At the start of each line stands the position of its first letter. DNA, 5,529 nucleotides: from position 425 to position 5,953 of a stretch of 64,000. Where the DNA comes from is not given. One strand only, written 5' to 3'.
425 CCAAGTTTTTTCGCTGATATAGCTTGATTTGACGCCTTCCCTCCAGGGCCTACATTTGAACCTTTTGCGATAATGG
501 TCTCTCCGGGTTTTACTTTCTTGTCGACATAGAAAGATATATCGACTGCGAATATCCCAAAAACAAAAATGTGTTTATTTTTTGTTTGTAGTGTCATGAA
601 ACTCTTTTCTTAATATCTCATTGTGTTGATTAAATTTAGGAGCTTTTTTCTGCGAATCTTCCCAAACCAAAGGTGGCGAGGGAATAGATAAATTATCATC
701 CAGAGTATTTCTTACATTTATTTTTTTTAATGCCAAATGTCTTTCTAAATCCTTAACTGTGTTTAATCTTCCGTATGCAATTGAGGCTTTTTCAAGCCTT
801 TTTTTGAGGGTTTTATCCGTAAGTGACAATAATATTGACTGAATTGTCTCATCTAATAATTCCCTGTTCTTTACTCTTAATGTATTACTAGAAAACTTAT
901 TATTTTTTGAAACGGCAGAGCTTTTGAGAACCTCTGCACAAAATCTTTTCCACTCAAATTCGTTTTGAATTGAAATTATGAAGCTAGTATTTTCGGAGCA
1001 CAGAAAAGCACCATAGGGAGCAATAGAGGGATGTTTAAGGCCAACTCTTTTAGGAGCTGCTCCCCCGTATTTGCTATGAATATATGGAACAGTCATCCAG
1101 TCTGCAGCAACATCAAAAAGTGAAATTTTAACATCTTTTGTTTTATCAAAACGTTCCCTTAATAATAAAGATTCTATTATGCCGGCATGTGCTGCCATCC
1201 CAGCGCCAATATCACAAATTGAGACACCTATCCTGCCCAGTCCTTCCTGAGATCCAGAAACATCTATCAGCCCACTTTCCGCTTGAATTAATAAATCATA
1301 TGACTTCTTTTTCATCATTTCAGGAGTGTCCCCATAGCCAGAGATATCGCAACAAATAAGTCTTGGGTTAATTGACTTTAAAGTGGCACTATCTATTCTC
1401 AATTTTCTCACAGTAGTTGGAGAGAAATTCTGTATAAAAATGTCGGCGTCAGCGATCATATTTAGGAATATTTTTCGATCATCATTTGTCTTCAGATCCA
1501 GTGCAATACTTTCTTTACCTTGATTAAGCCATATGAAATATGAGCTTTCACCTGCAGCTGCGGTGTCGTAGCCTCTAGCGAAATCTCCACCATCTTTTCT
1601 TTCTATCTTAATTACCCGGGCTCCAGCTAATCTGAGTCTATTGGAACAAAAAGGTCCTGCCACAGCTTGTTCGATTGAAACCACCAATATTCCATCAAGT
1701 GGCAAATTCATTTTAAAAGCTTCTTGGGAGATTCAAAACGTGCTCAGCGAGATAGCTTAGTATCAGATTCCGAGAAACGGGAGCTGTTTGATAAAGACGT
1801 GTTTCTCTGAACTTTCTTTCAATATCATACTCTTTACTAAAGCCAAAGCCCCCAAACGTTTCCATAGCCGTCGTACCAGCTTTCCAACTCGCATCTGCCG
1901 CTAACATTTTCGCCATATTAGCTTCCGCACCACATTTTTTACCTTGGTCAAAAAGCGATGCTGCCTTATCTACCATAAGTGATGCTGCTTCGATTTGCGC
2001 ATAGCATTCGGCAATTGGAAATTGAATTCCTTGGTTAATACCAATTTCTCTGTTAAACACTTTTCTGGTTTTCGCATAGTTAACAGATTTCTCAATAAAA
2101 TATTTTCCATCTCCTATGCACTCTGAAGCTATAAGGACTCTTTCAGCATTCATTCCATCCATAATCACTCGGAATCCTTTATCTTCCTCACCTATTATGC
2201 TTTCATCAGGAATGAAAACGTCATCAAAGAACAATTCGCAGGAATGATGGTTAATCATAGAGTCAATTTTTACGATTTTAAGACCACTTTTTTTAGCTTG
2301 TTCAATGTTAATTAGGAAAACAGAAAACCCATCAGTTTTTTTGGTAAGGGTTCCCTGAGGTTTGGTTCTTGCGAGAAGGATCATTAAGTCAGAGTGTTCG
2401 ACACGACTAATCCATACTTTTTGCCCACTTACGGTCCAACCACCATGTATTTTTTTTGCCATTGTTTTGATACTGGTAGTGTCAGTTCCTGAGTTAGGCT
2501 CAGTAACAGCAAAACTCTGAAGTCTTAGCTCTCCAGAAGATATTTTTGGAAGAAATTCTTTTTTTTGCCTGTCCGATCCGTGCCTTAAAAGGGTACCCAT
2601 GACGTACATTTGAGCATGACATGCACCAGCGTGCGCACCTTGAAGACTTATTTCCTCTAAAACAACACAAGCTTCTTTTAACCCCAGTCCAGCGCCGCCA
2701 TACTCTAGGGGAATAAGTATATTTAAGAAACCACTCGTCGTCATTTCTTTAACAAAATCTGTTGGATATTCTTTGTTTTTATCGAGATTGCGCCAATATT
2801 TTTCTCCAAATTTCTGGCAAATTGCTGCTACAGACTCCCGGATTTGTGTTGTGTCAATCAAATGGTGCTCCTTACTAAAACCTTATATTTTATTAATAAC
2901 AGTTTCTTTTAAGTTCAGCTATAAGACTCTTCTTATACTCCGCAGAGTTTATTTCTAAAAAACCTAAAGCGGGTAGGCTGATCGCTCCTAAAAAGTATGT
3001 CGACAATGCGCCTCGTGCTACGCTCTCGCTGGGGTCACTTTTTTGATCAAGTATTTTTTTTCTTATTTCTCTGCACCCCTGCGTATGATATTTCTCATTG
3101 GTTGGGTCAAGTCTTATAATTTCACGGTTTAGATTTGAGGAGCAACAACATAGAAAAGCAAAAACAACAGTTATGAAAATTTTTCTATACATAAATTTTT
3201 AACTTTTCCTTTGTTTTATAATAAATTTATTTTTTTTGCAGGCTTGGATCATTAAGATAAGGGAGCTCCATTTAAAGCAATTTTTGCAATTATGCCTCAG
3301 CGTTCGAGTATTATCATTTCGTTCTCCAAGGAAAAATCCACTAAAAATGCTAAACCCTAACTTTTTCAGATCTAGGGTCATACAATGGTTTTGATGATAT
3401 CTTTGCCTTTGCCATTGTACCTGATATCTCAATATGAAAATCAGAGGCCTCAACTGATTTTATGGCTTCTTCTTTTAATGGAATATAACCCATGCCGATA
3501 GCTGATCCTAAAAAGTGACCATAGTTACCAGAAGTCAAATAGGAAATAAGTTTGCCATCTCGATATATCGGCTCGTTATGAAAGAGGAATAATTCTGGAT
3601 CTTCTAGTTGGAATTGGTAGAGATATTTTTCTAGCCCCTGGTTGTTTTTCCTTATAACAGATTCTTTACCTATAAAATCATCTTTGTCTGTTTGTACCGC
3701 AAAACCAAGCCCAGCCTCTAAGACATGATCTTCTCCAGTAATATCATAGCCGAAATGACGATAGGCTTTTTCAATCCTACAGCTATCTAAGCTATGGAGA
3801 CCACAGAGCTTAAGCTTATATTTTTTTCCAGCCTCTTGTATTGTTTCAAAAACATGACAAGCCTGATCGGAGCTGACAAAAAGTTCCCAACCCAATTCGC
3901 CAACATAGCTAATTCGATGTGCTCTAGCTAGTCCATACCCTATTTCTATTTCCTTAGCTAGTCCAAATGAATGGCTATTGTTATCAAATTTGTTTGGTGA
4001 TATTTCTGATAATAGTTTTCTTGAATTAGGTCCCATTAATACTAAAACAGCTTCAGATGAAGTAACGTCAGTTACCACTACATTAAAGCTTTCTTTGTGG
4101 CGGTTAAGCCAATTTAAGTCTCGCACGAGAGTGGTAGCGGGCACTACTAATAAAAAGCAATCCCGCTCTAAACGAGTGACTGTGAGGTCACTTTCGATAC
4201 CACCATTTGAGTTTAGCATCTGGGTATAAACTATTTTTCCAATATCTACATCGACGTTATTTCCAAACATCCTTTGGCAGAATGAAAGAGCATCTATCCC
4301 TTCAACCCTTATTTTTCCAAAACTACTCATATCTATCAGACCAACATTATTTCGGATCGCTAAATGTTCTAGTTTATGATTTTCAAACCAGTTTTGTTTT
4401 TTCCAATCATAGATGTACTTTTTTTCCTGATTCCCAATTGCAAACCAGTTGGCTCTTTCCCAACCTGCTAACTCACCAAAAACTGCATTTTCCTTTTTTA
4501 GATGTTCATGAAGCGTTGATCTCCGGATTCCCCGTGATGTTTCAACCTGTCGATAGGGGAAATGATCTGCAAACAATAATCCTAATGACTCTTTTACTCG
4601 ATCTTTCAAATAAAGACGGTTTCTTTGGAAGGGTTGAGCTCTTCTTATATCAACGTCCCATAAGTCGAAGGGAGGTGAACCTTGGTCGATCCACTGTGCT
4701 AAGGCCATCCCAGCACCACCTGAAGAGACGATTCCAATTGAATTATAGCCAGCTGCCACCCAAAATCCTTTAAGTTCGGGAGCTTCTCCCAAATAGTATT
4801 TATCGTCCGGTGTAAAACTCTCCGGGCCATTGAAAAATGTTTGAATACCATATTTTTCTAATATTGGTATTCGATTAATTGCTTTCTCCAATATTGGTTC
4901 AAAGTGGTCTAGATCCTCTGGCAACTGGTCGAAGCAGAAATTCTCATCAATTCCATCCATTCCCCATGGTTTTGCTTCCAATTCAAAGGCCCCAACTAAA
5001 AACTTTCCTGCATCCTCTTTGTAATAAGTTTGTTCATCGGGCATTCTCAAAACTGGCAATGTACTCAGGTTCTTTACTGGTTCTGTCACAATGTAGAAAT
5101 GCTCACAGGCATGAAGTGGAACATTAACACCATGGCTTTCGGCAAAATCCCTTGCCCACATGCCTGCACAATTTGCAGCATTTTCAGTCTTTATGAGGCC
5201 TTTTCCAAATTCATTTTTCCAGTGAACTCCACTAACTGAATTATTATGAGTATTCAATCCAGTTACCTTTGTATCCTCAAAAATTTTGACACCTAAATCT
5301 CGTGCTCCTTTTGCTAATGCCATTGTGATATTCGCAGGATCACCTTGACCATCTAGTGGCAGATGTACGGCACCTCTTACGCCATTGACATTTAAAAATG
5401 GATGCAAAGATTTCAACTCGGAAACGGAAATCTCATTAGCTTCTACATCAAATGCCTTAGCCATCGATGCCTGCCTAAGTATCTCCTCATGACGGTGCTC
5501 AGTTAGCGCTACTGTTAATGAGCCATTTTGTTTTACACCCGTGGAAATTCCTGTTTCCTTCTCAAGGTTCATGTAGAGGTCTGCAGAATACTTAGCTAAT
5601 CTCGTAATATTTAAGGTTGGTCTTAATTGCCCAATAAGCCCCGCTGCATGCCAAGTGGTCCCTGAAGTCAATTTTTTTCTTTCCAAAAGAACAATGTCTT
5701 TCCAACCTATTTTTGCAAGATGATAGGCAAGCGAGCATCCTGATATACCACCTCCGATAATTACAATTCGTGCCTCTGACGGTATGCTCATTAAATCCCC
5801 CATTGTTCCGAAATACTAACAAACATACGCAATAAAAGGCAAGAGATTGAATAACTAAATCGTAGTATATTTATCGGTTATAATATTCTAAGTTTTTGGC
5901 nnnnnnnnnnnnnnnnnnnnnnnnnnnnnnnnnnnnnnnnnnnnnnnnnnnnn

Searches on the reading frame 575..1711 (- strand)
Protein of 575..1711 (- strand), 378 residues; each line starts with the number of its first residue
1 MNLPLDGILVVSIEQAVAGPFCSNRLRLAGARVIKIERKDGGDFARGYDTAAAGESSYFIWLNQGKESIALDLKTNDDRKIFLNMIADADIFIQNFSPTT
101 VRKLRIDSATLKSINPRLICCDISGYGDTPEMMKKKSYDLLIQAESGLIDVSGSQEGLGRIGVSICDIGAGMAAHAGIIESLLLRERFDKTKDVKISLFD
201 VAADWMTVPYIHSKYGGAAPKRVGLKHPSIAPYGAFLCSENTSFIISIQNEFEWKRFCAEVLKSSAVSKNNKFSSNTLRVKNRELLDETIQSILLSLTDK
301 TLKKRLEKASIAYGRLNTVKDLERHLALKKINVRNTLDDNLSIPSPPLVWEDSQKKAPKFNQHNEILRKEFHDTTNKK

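Call 64: search_protein_families(library=pfam, proteins=[window:575-1711:-], max_evalue=0.00001)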
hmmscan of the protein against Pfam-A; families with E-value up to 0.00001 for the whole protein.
window:575-1711:- (378 aa): 1 family
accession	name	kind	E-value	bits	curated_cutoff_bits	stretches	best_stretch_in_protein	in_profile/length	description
PF02515.22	CoA_transf_3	-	7.1e-83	279.2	23.3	1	5-364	1-366/366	CoA-transferase family III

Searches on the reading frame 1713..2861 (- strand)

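Call 64: search_protein_families(library=pfam, proteins=[window:1713-2861:-], max_evalue=0.00001)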
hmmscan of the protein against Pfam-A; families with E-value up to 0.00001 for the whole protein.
window:1713-2861:- (382 aa): 4 families
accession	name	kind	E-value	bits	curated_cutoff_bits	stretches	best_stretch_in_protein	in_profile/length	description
PF00441.29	Acyl-CoA_dh_1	-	1.4e-34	119.9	22.4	1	227-359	1-133/150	Acyl-CoA dehydrogenase, C-terminal domain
PF02771.21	Acyl-CoA_dh_N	-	1.8e-23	83.5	22.9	1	5-111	5-113/113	Acyl-CoA dehydrogenase, N-terminal domain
PF02770.24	Acyl-CoA_dh_M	-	3.4e-19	69.3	33.3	1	116-215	1-97/97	Acyl-CoA dehydrogenase, middle domain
PF08028.16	Acyl-CoA_dh_2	-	1e-11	45.7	22.7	1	244-355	3-124/134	Acyl-CoA dehydrogenase, C-terminal domain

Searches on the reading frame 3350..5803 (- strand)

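Call 64: search_protein_families(library=pfam, proteins=[window:3350-5803:-], max_evalue=0.00001)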
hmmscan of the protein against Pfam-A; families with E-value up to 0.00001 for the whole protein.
window:3350-5803:- (817 aa): 6 families
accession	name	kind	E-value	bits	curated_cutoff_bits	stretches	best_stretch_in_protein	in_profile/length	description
PF01571.26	GCV_T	-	4.1e-72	242.9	25.6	1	431-702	1-255/255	Aminomethyltransferase folate-binding domain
PF01266.30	DAO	-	2e-66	225.4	27.9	1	12-371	1-353/353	FAD dependent oxidoreductase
PF08669.17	GCV_T_C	-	9.3e-19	67.6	25.9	1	728-809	3-80/80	Glycine cleavage T-protein C-terminal barrel domain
PF16350.10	FAO_M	-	1.9e-15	57.2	27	1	375-429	2-56/56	FAD dependent oxidoreductase central domain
PF00890.30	FAD_binding_2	-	1.2e-07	31.7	20.4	1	13-198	2-183/414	FAD binding domain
PF00070.33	Pyr_redox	-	6.3e-06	27.1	22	0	12-43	1-31/82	Pyridine nucleotide-disulphide oxidoreductase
